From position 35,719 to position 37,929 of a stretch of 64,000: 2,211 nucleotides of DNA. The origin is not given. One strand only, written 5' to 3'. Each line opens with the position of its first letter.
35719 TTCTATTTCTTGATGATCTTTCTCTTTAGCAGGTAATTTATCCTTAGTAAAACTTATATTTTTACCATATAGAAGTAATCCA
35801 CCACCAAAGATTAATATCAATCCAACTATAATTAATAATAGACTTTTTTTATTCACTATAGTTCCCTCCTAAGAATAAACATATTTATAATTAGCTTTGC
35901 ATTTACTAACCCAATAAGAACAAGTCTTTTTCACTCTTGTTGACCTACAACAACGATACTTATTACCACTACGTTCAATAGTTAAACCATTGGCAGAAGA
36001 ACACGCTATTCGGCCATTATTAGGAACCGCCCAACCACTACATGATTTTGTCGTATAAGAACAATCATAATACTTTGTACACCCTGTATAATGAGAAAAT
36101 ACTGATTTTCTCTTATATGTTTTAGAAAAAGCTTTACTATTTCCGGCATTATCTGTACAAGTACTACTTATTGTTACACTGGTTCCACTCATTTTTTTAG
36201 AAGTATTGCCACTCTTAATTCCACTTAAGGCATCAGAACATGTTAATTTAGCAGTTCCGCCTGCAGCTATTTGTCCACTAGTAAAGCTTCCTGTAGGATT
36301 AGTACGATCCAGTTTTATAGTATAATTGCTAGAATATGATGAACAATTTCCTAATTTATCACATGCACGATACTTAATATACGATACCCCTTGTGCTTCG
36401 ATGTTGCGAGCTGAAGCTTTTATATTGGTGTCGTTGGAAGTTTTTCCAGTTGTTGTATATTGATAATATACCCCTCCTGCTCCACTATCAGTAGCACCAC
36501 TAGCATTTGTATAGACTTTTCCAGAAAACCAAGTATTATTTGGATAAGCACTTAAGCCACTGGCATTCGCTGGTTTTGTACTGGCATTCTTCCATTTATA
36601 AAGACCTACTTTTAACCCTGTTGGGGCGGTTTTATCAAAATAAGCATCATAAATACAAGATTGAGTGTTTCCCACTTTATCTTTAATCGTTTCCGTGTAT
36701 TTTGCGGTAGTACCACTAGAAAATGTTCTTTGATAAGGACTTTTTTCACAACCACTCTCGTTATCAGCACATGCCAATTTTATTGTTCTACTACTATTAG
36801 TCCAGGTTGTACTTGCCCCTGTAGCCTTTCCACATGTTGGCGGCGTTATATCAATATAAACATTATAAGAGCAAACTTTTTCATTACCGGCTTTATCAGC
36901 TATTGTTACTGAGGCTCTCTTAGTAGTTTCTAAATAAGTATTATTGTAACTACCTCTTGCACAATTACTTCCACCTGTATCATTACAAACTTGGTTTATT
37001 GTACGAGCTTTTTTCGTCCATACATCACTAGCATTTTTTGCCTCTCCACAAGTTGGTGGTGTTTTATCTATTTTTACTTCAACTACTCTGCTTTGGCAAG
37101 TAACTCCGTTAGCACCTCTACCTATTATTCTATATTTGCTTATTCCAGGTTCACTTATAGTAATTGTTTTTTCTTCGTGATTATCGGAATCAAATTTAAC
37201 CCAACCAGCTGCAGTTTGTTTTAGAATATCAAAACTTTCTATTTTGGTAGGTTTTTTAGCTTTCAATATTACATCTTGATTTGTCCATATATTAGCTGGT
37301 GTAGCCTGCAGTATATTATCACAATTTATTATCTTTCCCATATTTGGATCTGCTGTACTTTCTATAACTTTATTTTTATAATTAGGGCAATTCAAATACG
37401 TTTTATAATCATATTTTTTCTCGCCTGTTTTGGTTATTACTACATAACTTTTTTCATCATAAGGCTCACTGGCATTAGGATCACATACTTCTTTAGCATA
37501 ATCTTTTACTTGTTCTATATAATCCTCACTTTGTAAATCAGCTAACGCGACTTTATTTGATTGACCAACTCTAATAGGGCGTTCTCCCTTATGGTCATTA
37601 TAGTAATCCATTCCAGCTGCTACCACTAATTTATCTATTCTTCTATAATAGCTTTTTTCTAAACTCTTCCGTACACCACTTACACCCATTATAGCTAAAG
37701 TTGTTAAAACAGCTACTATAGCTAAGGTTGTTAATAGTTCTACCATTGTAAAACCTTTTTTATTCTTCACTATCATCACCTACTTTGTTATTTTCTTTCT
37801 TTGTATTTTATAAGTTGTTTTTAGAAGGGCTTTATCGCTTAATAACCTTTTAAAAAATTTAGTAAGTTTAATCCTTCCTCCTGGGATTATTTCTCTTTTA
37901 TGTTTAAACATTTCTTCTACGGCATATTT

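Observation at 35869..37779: Orphan 636-aa type IV prepilin-like protein with four cysteine-rich Ig-like repeats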

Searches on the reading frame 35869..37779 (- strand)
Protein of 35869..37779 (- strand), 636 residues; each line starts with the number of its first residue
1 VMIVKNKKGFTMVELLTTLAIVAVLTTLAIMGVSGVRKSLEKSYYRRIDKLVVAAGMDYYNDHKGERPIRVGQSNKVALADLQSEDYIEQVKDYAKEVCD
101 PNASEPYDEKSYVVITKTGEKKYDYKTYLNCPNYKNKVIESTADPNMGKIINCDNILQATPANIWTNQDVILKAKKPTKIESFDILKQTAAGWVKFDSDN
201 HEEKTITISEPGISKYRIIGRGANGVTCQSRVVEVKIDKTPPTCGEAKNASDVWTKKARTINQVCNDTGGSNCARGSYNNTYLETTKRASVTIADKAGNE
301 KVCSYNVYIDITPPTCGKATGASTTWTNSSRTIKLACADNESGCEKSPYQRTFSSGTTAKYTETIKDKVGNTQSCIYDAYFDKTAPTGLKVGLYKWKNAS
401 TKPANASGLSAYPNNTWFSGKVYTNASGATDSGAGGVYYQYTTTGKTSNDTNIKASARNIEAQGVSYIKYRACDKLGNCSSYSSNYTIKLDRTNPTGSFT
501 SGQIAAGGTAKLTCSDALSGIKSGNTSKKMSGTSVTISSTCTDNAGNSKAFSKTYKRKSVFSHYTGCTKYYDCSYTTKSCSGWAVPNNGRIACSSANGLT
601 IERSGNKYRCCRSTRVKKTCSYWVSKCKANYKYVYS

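Call 3: search_protein_families(library=pfam, proteins=[window:35869-37779:-], max_evalue=1)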
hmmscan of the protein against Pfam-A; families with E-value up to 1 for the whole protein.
window:35869-37779:- (636 aa): 4 families
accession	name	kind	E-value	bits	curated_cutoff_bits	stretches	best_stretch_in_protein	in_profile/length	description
PF07963.17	N_methyl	-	5.4e-06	26.2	21.2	1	5-29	2-26/27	Prokaryotic N-terminal methylation motif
PF20038.5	HTH_59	-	0.22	11.9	27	0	248-268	11-31/66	Helix-turn-helix domain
PF15854.10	GPR15L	-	0.61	10.8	27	0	588-624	33-70/77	G-protein coupled receptor ligand 15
PF12245.14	Big_3_2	-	0.76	10.4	23.3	0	288-310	98-121/122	Bacterial Ig-like domain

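Call 4: search_protein_families(library=ncbifam, proteins=[window:35869-37779:-], max_evalue=1)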
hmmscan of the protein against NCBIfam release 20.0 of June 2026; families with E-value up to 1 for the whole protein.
window:35869-37779:- (636 aa): 11 families
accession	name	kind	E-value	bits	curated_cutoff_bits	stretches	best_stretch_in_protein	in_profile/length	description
TIGR02532.1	IV_pilin_GFxxxE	domain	3.1e-06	26.8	16.3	1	7-30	1-24/24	prepilin-type N-terminal cleavage/methylation domain-containing protein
NF047446.1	barrel_OmpL47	domain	0.00014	22.3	40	1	429-482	11-61/68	OmpL47-type beta-barrel domain-containing protein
NF040999.1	pilin_ComGC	equivalog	0.0011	19.1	75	1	7-90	1-74/84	competence type IV pilus major pilin ComGC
NF041013.1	T4P_ComGE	equivalog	0.0015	18.6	49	1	5-42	1-38/83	competence type IV pilus minor pilin ComGE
NF007862.0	PRK10574.1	equivalog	0.0099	16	138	1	5-31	2-28/145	prepilin peptidase-dependent pilin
NF040982.1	ComGD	equivalog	0.013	15.9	70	1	7-41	1-35/139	competence type IV pilus minor pilin ComGD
TIGR01708.2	typeII_sec_gspH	equivalog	0.02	14.9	80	1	8-37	2-31/169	type II secretion system minor pseudopilin GspH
TIGR02596.1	TIGR02596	subfamily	0.033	14.3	70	1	10-39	1-30/196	Verru_Chthon cassette protein D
NF007800.0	PRK10506.1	equivalog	0.055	13.3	158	1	4-31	5-32/163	prepilin peptidase-dependent protein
TIGR01711.1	gspJ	equivalog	0.079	12.8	64.85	1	8-77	1-74/192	type II secretion system minor pseudopilin GspJ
TIGR01707.1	gspI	equivalog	0.092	13.2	44.35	1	9-37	1-29/101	type II secretion system minor pseudopilin GspI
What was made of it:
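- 35869..37779 (-): Giant prepilin-type ORF: 636 aa from GTG 37779, more likely 633 aa from GTG 37770. N_methyl and TIGR02532 both score above their cut-offs (calls 3, 4).
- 36313..36636 (-): D4, 108-aa beta-sandwich module (residues 382-489, 2 Cys) with a weak OmpL47-type resemblance. NF047446 scores 22.3 bits, below its cut-off of 40 (call 4).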

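Call 7: find_homologous_proteins(query=window:35869-37779:-)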
Query window:35869-37779:- (636 aa): 225 proteins with E <= 0.001 among 8000 candidates; the best 120 are listed.
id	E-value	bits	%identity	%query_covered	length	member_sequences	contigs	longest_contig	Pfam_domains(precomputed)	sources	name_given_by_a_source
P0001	0.0e+0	1412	99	100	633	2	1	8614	PF07963.18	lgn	-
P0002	0.0e+0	1022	97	52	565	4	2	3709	PF07963.18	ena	-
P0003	3.2e-177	609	31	85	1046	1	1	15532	PF19127.7,PF01473.27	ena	-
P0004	8.8e-149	515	32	86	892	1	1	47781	PF07963.18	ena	-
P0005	3.5e-144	500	43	86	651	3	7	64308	PF07963.18,PF24893.1,PF12245.15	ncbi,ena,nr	ncbi:MAG: prepilin-type N-terminal cleavage/methylation domain-containing protein [Bacilli bacterium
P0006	2.9e-131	457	51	60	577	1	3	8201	PF07963.18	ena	-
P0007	5.6e-128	446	47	41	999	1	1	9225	PF07963.18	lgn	-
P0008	7.3e-128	446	33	78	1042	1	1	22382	PF00090.26,PF07963.18,PF19028.7,PF24893.1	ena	-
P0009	3.4e-120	421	49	60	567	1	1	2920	PF07963.18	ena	-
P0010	1.3e-119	419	51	60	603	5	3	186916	PF07963.18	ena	-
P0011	4.0e-119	417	51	61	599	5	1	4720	PF07963.18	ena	-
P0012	1.3e-112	396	50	60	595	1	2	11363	PF07963.18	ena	-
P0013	5.9e-110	387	29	77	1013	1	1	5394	PF07963.18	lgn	-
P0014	1.7e-108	382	27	85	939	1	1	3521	PF07963.18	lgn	-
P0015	1.0e-107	380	51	26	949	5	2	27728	PF07963.18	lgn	-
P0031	2.7e-79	286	54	21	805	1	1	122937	PF07963.18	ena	-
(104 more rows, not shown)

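Call 8: search_solved_structures(query=window:35869-37779:-, max_evalue=1)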
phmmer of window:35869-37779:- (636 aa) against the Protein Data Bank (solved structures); distinct sequences matched with E-value up to 1: 3.
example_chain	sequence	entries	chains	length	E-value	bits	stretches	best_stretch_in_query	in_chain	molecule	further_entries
9egp_A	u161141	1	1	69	0.00071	21.6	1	4-63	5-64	Geopilin domain 1 protein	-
7tgg_A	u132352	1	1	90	0.0075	18.2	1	4-38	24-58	Geopilin domain 1 protein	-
5vgz_A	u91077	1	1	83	0.75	11.6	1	64-102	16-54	26S proteasome regulatory subunit 7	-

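Call 10: find_encoding_contigs(protein=P0005, flank=10000, max_places=3)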
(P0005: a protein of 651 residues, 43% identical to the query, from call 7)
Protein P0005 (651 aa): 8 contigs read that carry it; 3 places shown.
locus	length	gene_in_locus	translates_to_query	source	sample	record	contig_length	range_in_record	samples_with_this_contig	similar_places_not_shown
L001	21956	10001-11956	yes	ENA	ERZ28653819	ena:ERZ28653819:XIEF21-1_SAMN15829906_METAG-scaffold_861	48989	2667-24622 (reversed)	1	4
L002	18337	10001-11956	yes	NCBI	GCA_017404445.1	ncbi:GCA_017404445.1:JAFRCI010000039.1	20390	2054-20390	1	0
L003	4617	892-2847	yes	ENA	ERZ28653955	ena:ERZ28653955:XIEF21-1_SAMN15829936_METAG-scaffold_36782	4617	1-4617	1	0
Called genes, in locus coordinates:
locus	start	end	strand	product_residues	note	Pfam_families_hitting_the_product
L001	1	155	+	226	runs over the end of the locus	PF08478:POTRA_1, PF03799:FtsQ_DivIB_C (weak)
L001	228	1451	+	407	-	PF11104:PilM_2 (faint), PF02491:SHS2_FTSA, PF06723:MreB_Mbl (weak), PF14450:FtsA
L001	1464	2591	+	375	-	PF00091:Tubulin, PF12327:FtsZ_C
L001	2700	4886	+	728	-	PF13491:FtsK_4TM (faint), PF17854:FtsK_alpha, PF01580:FtsK_SpoIIIE, PF09397:FtsK_gamma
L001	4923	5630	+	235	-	PF01048:PNP_UDP_1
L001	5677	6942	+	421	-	PF05193:Peptidase_M16_C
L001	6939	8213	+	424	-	PF00675:Peptidase_M16, PF05193:Peptidase_M16_C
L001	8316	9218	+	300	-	-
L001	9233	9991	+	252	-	PF00106:adh_short, PF01370:Epimerase (weak), PF08659:KR, PF13460:NAD_binding_10 (weak), PF13561:adh_short_C2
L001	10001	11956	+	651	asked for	PF07963:N_methyl (weak), PF12245:Big_3_2 (faint), PF24893:DUF7743 (faint)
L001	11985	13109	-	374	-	PF01098:FTSW_RODA_SPOVE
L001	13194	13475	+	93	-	-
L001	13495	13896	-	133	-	-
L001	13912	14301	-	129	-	PF10612:Spore-coat_CotZ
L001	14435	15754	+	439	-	-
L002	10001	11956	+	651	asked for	PF07963:N_methyl (weak), PF12245:Big_3_2 (faint), PF24893:DUF7743 (faint)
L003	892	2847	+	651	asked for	PF07963:N_methyl (weak), PF12245:Big_3_2 (faint), PF24893:DUF7743 (faint)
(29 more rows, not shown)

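Call 11: find_encoding_contigs(protein=P0010, flank=10000, max_places=2)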
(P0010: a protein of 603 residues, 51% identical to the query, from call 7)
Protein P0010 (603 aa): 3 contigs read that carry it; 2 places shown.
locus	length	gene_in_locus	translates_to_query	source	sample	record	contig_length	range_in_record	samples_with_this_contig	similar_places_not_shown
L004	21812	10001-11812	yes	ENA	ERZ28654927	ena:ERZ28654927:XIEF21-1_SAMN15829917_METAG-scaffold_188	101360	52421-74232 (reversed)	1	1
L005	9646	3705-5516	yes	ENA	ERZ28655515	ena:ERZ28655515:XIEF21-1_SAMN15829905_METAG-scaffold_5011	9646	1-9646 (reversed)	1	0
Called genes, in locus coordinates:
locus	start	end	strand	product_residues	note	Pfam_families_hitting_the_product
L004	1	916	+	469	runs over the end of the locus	PF00919:UPF0004, PF04055:Radical_SAM, PF01938:TRAM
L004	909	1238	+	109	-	PF06133:Com_YlbF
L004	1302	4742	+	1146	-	PF18998:Flg_new_2 (faint)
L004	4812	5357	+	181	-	PF10628:CotE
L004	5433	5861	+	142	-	PF00886:Ribosomal_S16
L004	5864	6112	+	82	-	PF07650:KH_2 (weak), PF13083:KH_KhpA-B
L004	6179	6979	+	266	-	PF01148:CTP_transf_1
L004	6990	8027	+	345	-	PF02163:Peptidase_M50, PF00595:PDZ (weak), PF13180:PDZ_2, PF17820:PDZ_6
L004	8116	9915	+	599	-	PF07963:N_methyl (weak), PF12245:Big_3_2 (faint)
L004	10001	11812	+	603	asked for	PF07963:N_methyl (weak)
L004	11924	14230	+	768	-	PF02190:LON_substr_bdg, PF00004:AAA, PF07728:AAA_5, PF22667:Lon_lid, PF05362:Lon_C, PF13541:ChlI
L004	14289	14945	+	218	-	-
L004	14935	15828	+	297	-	-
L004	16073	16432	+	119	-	PF07963:N_methyl (weak)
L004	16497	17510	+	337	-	PF08341:TED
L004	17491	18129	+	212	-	PF04203:Sortase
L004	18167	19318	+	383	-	PF19529:DUF6057 (weak)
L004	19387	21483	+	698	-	PF00580:UvrD-helicase, PF01443:Viral_helicase1 (faint), PF13245:AAA_19, PF13604:AAA_30 (faint), PF13087:AAA_12 (faint), PF13361:UvrD_C, PF13538:UvrD_C_2, PF21196:PcrA_UvrD_tudor (faint)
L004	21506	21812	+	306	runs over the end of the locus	PF00483:NTP_transferase, PF12804:NTP_transf_3 (weak)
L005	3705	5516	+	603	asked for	PF07963:N_methyl (weak)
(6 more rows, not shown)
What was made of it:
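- A Com_YlbF gene lies near paralogues in L004 (call 11). A paralogue pair lies near cotE (L004, call 11).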

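Call 17: find_encoding_contigs(protein=P0031, flank=10000, max_places=2)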
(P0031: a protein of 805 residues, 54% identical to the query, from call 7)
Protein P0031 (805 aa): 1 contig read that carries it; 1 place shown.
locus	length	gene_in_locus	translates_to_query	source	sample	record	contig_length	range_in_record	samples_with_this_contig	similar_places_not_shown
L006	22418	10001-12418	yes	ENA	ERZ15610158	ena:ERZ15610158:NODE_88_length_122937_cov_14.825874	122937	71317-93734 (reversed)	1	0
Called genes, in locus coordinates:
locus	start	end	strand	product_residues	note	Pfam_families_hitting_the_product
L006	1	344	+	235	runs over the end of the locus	-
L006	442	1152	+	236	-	-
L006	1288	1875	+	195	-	PF06941:NT5C (weak)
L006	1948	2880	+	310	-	PF11899:DUF3419 (weak)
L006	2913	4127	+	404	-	PF00890:FAD_binding_2 (faint), PF01266:DAO (faint), PF03486:HI0933_like, PF07992:Pyr_redox_2, PF13738:Pyr_redox_3, PF22780:HI0933_like_1st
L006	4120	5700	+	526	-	PF28550:DUF8436, PF01266:DAO (faint), PF03486:HI0933_like, PF07992:Pyr_redox_2 (faint), PF13450:NAD_binding_8 (weak), PF21688:FAD-depend_C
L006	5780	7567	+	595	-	PF01476:LysM (weak)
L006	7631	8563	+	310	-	PF03690:MYG1_exonuc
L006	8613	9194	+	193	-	-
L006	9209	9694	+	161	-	PF02620:YceD (faint)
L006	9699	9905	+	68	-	PF01783:Ribosomal_L32p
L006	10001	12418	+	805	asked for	PF07963:N_methyl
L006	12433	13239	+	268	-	-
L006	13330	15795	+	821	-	PF07963:N_methyl, PF19028:TSP1_spondin (weak), PF19030:TSP1_ADAMTS (weak)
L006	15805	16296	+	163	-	-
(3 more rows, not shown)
